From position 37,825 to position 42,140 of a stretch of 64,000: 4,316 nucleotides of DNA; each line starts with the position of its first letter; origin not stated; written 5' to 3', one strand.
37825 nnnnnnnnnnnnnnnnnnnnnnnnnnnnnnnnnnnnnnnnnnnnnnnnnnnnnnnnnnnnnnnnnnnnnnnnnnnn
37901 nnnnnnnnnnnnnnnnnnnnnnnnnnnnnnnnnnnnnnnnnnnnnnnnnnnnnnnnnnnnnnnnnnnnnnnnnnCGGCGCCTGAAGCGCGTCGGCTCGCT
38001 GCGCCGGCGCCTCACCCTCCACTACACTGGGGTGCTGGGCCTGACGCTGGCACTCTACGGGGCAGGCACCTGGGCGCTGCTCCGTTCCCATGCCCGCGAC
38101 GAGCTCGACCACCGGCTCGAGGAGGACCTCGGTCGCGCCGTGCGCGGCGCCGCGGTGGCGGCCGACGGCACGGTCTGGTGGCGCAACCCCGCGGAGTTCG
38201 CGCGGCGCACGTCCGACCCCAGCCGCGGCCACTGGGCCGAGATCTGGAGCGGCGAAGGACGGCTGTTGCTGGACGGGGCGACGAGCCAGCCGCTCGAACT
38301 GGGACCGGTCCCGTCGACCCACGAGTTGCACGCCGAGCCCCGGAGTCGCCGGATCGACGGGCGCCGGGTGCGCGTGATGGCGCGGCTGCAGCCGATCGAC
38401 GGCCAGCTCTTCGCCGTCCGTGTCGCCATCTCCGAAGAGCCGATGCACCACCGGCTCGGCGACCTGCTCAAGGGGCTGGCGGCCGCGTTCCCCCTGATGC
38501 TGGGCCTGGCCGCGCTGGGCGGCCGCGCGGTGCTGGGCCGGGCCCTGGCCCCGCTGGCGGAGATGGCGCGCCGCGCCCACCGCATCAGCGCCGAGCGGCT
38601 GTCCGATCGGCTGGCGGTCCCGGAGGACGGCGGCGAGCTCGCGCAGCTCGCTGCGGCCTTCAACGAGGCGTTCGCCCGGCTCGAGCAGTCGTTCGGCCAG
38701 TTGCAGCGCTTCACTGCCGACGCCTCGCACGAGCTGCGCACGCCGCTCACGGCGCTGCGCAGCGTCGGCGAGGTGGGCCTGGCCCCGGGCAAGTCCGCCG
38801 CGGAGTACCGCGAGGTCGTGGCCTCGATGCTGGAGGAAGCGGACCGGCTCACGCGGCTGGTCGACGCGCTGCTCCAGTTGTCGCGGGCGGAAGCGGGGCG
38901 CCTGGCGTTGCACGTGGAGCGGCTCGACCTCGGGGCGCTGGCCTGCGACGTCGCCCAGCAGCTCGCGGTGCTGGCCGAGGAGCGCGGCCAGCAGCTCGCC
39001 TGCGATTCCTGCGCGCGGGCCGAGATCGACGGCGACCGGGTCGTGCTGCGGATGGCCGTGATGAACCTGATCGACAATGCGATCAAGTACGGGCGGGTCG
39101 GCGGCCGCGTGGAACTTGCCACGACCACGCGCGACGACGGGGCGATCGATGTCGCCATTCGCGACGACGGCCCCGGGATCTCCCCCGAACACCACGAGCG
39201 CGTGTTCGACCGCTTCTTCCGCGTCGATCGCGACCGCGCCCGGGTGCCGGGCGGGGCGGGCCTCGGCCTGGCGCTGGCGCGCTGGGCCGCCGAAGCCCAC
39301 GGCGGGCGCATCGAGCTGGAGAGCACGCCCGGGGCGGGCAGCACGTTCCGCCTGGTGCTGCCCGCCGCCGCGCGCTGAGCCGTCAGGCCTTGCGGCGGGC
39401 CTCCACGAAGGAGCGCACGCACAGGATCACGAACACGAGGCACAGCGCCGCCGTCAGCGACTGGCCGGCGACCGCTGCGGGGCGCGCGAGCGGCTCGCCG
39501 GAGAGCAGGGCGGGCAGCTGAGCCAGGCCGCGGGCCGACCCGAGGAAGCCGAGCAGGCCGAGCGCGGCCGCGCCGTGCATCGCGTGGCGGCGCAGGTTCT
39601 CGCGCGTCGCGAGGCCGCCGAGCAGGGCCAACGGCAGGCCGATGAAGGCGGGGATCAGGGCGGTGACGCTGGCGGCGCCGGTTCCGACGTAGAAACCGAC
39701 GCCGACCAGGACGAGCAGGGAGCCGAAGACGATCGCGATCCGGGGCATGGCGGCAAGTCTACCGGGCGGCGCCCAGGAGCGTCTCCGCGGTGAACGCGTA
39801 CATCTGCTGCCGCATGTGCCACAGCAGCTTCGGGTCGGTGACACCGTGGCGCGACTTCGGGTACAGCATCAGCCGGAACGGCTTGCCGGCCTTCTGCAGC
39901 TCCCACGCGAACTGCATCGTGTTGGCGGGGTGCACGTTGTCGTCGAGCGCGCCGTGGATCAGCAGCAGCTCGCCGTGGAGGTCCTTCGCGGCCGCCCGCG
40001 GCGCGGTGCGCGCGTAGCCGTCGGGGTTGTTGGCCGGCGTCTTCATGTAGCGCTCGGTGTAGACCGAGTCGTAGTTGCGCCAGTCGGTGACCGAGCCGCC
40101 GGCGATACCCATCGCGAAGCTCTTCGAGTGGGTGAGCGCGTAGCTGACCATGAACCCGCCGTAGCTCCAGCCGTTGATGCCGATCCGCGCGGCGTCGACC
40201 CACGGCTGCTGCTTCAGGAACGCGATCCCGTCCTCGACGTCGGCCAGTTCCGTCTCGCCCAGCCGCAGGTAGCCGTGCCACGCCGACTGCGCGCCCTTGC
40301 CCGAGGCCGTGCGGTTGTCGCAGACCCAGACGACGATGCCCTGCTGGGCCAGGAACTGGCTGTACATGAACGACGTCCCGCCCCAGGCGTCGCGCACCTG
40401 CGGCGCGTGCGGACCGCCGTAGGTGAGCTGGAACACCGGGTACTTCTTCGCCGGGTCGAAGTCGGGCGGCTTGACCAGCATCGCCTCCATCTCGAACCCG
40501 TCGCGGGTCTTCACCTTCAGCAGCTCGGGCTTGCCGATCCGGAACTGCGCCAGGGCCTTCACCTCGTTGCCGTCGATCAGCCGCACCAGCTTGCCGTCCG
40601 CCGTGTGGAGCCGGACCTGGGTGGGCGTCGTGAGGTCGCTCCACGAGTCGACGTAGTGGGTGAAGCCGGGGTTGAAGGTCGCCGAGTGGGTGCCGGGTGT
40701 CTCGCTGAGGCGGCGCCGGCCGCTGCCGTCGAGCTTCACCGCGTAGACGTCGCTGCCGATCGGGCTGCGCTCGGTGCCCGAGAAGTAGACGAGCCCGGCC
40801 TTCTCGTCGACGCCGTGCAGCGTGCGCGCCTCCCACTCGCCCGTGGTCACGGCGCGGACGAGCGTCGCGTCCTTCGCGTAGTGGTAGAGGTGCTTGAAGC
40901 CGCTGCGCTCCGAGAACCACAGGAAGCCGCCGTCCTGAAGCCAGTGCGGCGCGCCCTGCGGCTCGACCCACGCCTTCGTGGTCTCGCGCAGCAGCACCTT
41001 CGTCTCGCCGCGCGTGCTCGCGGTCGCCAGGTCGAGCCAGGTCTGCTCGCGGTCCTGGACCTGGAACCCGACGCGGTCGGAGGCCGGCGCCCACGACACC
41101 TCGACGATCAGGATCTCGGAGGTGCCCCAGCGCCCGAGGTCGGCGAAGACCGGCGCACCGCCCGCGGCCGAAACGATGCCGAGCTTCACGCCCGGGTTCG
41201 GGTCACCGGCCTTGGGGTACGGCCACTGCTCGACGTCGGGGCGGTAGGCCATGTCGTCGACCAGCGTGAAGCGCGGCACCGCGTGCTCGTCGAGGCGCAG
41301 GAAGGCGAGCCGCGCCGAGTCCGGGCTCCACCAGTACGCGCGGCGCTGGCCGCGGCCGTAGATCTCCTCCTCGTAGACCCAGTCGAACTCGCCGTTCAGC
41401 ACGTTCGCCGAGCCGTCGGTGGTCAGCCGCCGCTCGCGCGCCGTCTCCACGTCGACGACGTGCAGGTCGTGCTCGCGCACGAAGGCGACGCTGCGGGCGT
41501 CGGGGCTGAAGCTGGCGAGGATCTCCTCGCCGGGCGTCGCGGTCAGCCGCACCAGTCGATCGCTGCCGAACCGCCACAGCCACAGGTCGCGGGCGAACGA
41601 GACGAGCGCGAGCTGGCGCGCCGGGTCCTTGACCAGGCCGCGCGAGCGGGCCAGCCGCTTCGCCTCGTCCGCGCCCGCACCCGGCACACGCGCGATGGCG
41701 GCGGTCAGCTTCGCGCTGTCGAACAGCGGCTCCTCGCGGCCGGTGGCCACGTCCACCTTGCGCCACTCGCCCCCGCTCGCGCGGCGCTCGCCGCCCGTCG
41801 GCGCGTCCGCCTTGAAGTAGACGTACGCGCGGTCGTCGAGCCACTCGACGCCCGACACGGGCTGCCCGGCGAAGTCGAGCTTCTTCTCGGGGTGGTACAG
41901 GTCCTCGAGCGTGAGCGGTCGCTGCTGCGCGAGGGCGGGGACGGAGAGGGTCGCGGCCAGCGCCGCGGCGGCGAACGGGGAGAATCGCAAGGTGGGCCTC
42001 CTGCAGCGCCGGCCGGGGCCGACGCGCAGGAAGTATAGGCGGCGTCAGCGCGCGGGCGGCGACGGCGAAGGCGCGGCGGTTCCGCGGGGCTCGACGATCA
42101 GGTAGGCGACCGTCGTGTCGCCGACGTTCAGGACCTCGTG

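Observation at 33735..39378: Two-gene porin-cytochrome conduit (decaheme MtrA/MtoA-like plus MtrB/PioB-like barrel) without an outer MtrC partner, next to an OmpR-type two-component system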

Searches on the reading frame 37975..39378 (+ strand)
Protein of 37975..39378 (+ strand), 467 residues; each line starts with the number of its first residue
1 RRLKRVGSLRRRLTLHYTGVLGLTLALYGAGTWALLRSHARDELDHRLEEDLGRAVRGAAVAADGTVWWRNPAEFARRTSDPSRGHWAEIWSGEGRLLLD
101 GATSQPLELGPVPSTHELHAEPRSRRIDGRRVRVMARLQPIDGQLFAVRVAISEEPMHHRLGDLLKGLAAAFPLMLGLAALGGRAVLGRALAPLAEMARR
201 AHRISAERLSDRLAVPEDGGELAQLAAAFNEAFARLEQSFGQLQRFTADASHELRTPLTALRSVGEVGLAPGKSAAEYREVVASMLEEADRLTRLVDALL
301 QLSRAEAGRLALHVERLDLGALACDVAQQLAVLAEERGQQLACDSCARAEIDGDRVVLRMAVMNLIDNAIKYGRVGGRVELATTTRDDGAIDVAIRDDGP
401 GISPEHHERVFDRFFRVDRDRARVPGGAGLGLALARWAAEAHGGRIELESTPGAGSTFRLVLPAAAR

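Call 8: search_protein_families(library=pfam, proteins=[window:37975-39378:+], max_evalue=0.01)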
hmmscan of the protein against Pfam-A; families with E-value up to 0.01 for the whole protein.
window:37975-39378:+ (467 aa): 6 families
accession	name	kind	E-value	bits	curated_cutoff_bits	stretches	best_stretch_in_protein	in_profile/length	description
PF02518.31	HATPase_c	-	1.6e-27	96.6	26.4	1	353-465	1-110/111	Histidine kinase-, DNA gyrase B-, and HSP90-like ATPase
PF00512.31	HisKA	-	2.8e-17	63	26.9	1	243-308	2-66/66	His Kinase A (phospho-acceptor) domain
PF00672.30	HAMP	-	6.3e-09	36.5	25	1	188-238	4-53/53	HAMP domain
PF13581.12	HATPase_c_2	-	0.00032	21.2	27.4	1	347-432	20-104/127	Histidine kinase-like ATPase domain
PF13589.12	HATPase_c_3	-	0.0035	17.8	25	1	359-435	4-80/137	Histidine kinase-, DNA gyrase B-, and HSP90-like ATPase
PF08521.16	2CSK_N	-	0.0058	17.1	23.2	0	23-152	3-128/140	Two-component sensor kinase N-terminal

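Call 10: search_protein_families(library=ncbifam, proteins=[window:37975-39378:+], max_evalue=0.001)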
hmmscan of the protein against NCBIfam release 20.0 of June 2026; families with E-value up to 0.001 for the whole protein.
window:37975-39378:+ (467 aa): 82 families (the best 25 are shown)
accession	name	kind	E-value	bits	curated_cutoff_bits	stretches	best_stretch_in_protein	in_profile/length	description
TIGR01386.1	cztS_silS_copS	subfamily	1.2e-83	281.6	292.55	1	8-463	3-457/457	heavy metal sensor histidine kinase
NF040691.1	MtrAB_MtrB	equivalog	1.3e-57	196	450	1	168-466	190-494/507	MtrAB system histidine kinase MtrB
NF041735.1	hist_kin_RppB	equivalog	2e-55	188.3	400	1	236-463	209-438/438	two-component system sensor histidine kinase RppB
NF046044.1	PnpS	equivalog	7.9e-55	186.4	400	1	245-463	172-390/390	two-component system histidine kinase PnpS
TIGR02966.1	phoR_proteo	equivalog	6.2e-54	183.2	334.2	1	244-461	115-332/333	phosphate regulon sensor histidine kinase PhoR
NF033092.0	HK_WalK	equivalog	4.4e-53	180.8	725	1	244-463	373-593/594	cell wall metabolism sensor histidine kinase WalK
NF007345.0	PRK09835.1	subfamily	5.1e-51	173.7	423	1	144-464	163-480/482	Cu(+)/Ag(+) sensor histidine kinase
NF045903.1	CuHisKinLciSLeg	equivalog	2.5e-49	168.6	700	1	189-462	85-356/357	copper-responsive two-component system sensor histidine kinase LciS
NF012163.2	BaeS_SmeS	equivalog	3.2e-46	158.2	500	1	189-460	186-454/457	sensor histidine kinase efflux regulator BaeS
NF008312.0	PRK11100.1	equivalog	5e-43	147.6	356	1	174-464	190-474/477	two-component system sensor histidine kinase CreC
NF007837.0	PRK10549.1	equivalog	1.7e-42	145.7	603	1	186-464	183-458/466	envelope stress sensor histidine kinase BaeS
NF008235.0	PRK11006.1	equivalog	2.4e-41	142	390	1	237-464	198-423/431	phosphate regulon sensor histidine kinase PhoR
NF007007.0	PRK09470.1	equivalog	1.2e-40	139.9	486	1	193-465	195-460/463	envelope stress sensor histidine kinase CpxA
NF007664.1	PRK10337.1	equivalog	7.7e-39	133.6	475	1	170-456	162-436/442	quorum sensing histidine kinase QseC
NF008025.0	PRK10755.1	equivalog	2.1e-37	128.7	314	1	174-463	75-355/362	two-component system sensor histidine kinase PmrB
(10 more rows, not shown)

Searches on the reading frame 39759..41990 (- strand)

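Call 8: search_protein_families(library=pfam, proteins=[window:39759-41990:-], max_evalue=0.01)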
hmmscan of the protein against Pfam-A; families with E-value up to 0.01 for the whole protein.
window:39759-41990:- (743 aa): 7 families
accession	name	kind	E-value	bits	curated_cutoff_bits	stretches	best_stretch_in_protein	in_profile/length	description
PF00930.27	DPPIV_N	-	2.6e-88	296.6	22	1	131-456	20-353/354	Dipeptidyl peptidase IV (DPP IV) N-terminal region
PF00326.27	Peptidase_S9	-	1.8e-47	162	22.6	1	544-738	7-210/213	Prolyl oligopeptidase family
PF02129.25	Peptidase_S15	-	5.4e-07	30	23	1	497-639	1-134/262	X-Pro dipeptidyl-peptidase (S15 family)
PF07676.18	PD40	-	5.1e-06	26.7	20.9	1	146-175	1-30/38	WD40-like Beta Propeller Repeat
PF01738.24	DLH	-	9.6e-06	25.8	21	1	533-719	20-190/217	Dienelactone hydrolase family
PF12146.15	Hydrolase_4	-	0.0002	21.2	27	0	545-626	25-102/239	Serine aminopeptidase, S33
PF08840.17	BAAT_C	-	0.0016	18.9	20.9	0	586-625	7-46/210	BAAT / Acyl-CoA thioester hydrolase C terminal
